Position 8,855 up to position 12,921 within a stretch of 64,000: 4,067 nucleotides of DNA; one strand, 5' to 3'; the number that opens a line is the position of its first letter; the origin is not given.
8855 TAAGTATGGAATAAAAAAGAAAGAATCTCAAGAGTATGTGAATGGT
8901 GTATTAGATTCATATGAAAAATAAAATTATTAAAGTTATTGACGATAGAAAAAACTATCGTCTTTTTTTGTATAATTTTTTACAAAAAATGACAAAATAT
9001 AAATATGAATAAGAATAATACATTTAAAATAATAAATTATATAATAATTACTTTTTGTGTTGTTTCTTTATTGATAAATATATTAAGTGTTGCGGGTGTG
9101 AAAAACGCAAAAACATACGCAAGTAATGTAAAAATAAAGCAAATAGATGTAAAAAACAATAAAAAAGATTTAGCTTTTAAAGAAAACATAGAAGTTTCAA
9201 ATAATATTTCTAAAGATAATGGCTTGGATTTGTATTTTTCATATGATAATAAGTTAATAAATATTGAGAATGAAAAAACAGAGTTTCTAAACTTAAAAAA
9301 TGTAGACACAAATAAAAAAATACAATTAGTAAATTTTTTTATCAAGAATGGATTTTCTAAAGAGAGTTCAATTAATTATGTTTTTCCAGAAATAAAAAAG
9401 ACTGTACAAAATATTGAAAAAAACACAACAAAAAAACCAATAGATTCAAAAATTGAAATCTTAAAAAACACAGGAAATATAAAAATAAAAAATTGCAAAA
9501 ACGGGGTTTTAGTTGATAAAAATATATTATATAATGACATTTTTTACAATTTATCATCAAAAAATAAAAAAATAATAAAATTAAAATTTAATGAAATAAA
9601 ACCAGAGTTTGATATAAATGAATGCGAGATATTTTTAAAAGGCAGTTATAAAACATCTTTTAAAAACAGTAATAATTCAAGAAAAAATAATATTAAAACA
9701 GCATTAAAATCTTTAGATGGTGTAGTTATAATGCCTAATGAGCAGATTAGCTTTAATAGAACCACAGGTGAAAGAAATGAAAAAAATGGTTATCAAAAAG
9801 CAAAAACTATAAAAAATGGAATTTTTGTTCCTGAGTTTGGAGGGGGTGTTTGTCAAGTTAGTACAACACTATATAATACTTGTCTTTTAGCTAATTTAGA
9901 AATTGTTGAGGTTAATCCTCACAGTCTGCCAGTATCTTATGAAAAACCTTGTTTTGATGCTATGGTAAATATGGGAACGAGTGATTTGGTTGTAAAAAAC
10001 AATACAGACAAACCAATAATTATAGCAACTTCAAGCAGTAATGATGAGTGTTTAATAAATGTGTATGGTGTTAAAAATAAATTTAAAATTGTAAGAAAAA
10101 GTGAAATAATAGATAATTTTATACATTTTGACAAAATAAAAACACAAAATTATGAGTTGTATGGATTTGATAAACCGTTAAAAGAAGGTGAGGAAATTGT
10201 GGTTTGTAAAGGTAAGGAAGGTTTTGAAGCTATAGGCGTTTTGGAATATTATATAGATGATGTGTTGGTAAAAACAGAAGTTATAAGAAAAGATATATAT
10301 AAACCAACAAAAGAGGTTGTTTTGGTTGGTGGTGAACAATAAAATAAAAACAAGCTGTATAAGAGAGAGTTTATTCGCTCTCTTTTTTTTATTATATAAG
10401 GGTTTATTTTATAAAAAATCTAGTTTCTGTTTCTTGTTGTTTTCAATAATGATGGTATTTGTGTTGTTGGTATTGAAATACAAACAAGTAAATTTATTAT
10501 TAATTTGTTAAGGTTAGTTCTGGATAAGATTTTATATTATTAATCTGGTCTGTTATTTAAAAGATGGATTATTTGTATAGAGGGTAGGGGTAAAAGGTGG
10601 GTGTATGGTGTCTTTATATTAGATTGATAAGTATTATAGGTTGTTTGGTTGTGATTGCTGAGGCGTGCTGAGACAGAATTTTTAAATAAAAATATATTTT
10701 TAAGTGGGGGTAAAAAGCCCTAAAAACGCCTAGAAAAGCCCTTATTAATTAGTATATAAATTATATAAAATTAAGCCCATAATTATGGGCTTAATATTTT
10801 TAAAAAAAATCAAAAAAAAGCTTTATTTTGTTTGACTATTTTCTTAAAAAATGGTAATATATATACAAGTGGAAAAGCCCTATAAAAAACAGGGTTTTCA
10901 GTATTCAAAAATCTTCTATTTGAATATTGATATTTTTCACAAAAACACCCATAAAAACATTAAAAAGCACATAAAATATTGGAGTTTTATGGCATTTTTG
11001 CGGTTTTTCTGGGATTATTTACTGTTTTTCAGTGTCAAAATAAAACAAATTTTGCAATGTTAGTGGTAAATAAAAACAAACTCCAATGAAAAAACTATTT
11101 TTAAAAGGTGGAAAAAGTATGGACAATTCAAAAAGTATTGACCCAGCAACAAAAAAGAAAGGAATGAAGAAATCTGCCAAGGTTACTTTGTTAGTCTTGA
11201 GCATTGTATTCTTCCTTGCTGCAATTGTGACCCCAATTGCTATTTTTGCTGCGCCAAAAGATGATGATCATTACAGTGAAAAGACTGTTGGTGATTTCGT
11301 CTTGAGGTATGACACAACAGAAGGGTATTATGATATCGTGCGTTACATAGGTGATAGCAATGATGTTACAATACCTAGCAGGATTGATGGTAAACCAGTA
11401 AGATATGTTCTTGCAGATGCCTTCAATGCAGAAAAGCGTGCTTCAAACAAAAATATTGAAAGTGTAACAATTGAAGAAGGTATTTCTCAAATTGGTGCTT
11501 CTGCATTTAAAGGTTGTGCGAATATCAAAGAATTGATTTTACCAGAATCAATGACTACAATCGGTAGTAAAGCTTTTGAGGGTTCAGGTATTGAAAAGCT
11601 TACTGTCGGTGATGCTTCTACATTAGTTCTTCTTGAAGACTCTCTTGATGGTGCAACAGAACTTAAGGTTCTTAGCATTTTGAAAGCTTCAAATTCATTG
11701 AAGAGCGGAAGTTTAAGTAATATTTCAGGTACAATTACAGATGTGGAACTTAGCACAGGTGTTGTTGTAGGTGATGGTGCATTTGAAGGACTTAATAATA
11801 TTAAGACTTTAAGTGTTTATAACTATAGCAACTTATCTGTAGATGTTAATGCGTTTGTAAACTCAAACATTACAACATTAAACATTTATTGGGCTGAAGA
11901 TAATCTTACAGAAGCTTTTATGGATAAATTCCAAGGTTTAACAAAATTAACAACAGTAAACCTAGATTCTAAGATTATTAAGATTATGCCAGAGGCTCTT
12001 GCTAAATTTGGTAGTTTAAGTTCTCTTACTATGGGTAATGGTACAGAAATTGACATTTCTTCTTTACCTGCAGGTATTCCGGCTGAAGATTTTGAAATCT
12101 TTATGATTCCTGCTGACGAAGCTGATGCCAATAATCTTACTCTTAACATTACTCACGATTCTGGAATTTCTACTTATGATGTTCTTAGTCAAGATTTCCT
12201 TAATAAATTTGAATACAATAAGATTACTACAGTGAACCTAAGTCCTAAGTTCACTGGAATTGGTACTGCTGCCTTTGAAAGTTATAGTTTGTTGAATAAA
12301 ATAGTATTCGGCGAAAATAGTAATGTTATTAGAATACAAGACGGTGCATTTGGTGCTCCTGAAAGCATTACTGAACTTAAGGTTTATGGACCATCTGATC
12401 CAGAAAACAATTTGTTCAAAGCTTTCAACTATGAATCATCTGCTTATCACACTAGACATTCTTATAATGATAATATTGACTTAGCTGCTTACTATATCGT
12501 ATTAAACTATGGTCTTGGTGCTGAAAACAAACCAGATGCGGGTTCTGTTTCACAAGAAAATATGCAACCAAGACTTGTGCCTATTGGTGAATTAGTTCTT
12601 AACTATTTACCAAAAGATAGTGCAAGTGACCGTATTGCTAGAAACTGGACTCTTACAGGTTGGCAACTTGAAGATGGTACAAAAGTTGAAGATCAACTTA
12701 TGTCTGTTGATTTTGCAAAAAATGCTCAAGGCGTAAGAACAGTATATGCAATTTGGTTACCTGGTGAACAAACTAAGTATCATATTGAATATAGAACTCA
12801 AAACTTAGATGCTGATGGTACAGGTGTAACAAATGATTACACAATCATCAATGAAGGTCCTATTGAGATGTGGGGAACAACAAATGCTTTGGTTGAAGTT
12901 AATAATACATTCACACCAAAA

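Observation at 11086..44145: One uninterrupted ~33-kb ORF encoding an ~11,000-aa repeat-built surface protein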

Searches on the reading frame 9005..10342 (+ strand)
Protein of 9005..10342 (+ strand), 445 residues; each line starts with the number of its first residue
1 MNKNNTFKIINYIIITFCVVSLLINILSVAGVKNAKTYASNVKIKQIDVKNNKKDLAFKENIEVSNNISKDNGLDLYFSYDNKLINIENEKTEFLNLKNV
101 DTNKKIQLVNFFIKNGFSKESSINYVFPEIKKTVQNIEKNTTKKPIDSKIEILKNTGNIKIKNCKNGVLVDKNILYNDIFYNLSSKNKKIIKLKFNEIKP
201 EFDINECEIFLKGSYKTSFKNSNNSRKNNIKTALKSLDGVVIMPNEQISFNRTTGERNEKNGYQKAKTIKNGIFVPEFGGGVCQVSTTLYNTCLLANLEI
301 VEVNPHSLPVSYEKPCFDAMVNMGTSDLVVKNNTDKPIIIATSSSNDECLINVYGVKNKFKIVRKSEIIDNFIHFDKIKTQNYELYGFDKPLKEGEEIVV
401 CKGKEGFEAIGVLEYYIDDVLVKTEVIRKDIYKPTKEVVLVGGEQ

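Call 13: search_protein_families(library=ncbifam, proteins=[window:9005-10342:+], max_evalue=0.00001)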
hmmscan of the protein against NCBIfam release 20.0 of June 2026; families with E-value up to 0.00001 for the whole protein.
window:9005-10342:+ (445 aa): 3 families
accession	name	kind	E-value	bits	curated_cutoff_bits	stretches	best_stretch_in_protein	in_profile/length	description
NF033128.2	vanW-gen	equivalog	1.5e-18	67.4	365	1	226-347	70-196/271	glycopeptide resistance accessory protein VanW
NF033123.1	vanW-G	exception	1.1e-13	51.6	600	1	188-344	33-193/273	glycopeptide resistance accessory protein VanW-G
NF033122.1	vanW-B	exception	2.6e-12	46.6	610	1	225-357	70-207/275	glycopeptide resistance accessory protein VanW-B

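Call 23: find_encoding_contigs(protein=window:9005-10342:+, flank=10000, max_places=10)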
Protein window:9005-10342:+ (445 aa): 5 contigs read that carry it; 3 places shown.
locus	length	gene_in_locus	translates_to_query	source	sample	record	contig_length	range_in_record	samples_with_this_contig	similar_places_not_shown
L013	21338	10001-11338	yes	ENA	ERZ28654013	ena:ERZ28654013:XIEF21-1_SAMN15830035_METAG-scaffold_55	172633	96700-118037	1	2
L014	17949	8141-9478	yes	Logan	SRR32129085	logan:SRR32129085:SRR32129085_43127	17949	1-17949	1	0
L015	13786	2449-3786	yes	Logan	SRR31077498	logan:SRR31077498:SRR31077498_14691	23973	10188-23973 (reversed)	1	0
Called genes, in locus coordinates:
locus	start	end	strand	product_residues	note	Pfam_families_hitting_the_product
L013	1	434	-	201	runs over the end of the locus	PF02915:Rubrerythrin, PF00210:Ferritin (weak), PF02915:Rubrerythrin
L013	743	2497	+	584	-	PF00664:ABC_membrane, PF00005:ABC_tran, PF02463:SMC_N (weak)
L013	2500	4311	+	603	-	PF00664:ABC_membrane, PF02463:SMC_N (faint), PF00005:ABC_tran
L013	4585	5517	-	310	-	PF08486:SpoIID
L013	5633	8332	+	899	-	PF13306:LRR_5, PF13855:LRR_8 (weak), PF13306:LRR_5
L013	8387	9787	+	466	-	PF01743:PolyA_pol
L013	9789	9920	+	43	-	-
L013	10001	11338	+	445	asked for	PF04294:VanW, PF07501:G5 (weak)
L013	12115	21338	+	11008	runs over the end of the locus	-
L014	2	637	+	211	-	?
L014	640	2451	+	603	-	PF00664:ABC_membrane, PF02463:SMC_N (faint), PF00005:ABC_tran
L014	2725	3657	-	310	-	PF08486:SpoIID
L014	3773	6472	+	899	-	PF13306:LRR_5, PF13855:LRR_8 (weak), PF13306:LRR_5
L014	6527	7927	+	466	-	PF01743:PolyA_pol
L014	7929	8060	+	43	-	-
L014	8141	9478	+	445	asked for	PF04294:VanW, PF07501:G5 (weak)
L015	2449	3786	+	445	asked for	PF04294:VanW, PF07501:G5 (weak)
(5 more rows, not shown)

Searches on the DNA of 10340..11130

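Call 79: search_rna_families(source=window, start=10340, end=11130, threshold=evalue, max_evalue=1)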
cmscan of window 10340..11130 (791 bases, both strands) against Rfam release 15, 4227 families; matches with E-value up to 1: 3.
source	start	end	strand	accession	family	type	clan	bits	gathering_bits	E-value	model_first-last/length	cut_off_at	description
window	10341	10398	+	RF02907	patAB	Cis-reg; leader;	-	21.2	92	0.97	9-57/57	no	patAB leader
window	10728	10797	+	RF02057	STnc40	Gene; sRNA;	-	20.3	45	0.85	1-70/70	no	Salmonella enterica sRNA STnc40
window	10340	10395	-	RF01808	MicX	Gene; sRNA;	-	16.2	75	0.56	1-58/194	3'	MicX Vibrio cholerae sRNA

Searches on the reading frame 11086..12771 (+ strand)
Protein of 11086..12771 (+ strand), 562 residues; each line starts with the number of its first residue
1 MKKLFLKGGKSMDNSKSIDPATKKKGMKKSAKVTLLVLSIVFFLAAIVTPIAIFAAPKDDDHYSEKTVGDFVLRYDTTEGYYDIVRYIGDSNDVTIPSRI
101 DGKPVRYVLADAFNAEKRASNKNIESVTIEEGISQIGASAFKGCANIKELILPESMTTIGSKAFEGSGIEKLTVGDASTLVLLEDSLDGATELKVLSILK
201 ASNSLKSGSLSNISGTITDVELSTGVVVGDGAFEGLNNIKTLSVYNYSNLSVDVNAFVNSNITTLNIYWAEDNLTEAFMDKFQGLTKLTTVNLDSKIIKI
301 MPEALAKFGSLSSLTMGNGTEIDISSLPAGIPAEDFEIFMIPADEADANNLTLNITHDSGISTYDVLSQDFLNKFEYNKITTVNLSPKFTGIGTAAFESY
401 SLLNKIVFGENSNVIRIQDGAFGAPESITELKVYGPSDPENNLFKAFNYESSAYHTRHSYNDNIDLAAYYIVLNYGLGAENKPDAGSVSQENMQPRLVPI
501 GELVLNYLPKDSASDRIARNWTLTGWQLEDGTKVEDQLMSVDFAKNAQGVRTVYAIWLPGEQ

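Call 9: search_protein_families(library=pfam, proteins=[window:11086-12771:+], max_evalue=10)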
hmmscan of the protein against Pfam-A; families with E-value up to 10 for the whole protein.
seq(562 aa): 3 families
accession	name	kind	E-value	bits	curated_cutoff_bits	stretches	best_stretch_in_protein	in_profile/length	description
PF13306.12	LRR_5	-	5.7e-30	104.3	27.7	3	121-223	10-109/127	BspA type Leucine rich repeat region (6 copies)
PF13855.12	LRR_8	-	1.5e-10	41.1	27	4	272-317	11-57/61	Leucine rich repeat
PF21878.2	STIV_turret_1st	-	0.06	13.9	27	1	204-265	33-93/134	C381 turret protein 1st galactose-binding domain-like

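Call 15: find_related_loci(query=window:11086-12771:+, collection=genome_contigs, flank=10000)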
Query window:11086-12771:+ (562 aa) in genome_contigs; peptide patterns used: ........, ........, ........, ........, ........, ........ (x = any residue, [..] = any of these).
113 stretches matched a pattern; 8 encode a relative of the query (tblastn E <= 1e-3); 8 distinct loci.
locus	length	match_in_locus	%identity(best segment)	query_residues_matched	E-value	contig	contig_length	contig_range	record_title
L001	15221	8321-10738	25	100-423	1e-9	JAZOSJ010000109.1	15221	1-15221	MAG: Alistipes sp. isolate T1900045544_YK20190238.MAGScoT_cleanbin_000017 SGB_7840_k141_2968720, whole genome shotgun se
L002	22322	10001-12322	32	119-343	5e-9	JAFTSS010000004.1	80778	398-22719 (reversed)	MAG: Paludibacteraceae bacterium isolate RGIG4115 Roe_deer_Cecum.Co__c102974, whole genome shotgun sequence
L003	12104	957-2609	31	93-328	2e-8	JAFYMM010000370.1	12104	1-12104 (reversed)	MAG: Paludibacteraceae bacterium isolate RGIG7225 Water_buffalos_Cecum-2__c1209546, whole genome shotgun sequence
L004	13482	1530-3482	30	93-328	3e-8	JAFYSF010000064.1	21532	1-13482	MAG: Paludibacteraceae bacterium isolate RGIG7374 Water_buffalos_Cecum-5__c972677, whole genome shotgun sequence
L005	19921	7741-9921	30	122-319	6e-8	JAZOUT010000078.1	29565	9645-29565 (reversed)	MAG: Candidatus Aphodosoma sp. isolate T1900045531_YK20190225.MAGScoT_cleanbin_000019 SGB_7726_k141_2524160, whole genom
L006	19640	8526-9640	30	124-200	1e-7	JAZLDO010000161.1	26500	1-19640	MAG: Candidatus Aphodosoma sp. isolate T1900045032_TC20190025.MAGScoT_cleanbin_000031 SGB_4453_k141_2059597, whole genom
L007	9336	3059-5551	21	90-337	4e-7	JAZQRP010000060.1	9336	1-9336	MAG: Candidatus Aphodosoma sp. isolate T1900045226_TC20190222.MAGScoT_cleanbin_000022 SGB_5389_k141_729376, whole genome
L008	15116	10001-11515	31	123-237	2e-6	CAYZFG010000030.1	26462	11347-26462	MAG TPA_asm: uncultured Staphylococcus sp. isolate SRP199465_co1_197 genome assembly, contig: NODE_4552_length_26462_cov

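Call 18: find_homologous_proteins(query=window:11119-12771:+, max_evalue=0.00001)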
Query window:11119-12771:+ (551 aa): 164 proteins with E <= 0.00001 among 8000 candidates; the best 120 are listed.
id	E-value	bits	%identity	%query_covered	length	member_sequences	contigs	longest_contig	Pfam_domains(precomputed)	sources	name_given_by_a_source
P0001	2.1e-167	576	83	59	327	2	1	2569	PF13306.13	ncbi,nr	ncbi:MAG: leucine-rich repeat protein, partial [Clostridia bacterium]|nr:leucine-rich repeat protein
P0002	1.4e-123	432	64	59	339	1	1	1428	PF13306.13,PF13855.13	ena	-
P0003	1.3e-66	244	46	54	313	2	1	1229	PF13306.13,PF13855.13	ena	-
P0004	2.3e-46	177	36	57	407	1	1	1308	PF13306.13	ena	-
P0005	1.4e-39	155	26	43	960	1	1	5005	PF13306.13,PF13855.13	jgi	-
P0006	8.6e-38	149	27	41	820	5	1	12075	PF13306.13,PF13855.13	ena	-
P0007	1.2e-36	145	34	21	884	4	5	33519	PF13306.13,PF12799.14,PF13855.13,PF23952.2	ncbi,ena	-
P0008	6.8e-36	142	25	60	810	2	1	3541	PF13306.13,PF13855.13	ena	-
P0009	2.8e-32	131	29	35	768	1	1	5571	PF13306.13,PF13855.13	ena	-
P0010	8.6e-32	129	38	16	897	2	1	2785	PF13306.13,PF13855.13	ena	-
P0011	9.2e-32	129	24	36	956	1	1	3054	PF13306.13,PF00404.25,PF12799.14,PF13855.13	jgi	-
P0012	1.2e-31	128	31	20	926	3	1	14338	PF13306.13,PF13855.13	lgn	-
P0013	1.1e-30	125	25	30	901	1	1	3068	PF13306.13,PF00533.34,PF13855.13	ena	-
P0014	3.5e-30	124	25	36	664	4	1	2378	PF13306.13,PF13855.13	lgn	-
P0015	6.4e-30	123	25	44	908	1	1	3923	PF13306.13,PF05725.19,PF25833.1,PF21910.3,PF13855.13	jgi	jgi:hypothetical protein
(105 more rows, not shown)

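Call 24: find_encoding_contigs(protein=P0001, flank=10000, max_places=6)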
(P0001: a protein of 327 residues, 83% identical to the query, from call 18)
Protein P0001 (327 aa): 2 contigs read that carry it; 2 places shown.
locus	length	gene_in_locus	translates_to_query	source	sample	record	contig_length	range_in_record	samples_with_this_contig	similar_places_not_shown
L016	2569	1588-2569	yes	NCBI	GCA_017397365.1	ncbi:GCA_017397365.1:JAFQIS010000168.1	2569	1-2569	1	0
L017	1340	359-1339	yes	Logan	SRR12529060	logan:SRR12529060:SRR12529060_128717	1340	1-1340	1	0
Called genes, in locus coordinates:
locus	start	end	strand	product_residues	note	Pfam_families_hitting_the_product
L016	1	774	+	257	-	PF04294:VanW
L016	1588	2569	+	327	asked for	PF13306:LRR_5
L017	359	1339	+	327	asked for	PF13306:LRR_5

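Call 76: find_encoding_contigs(protein=P0002, flank=6000, max_places=4)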
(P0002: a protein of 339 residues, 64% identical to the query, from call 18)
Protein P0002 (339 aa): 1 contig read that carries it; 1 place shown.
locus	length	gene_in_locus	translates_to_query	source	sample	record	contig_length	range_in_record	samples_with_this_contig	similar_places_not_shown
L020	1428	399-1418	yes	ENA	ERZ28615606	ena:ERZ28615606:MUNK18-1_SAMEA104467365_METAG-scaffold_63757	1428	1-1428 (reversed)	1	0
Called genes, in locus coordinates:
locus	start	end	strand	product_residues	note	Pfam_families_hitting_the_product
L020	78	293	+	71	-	-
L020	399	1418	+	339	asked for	PF13306:LRR_5, PF13855:LRR_8 (faint), PF13306:LRR_5 (weak)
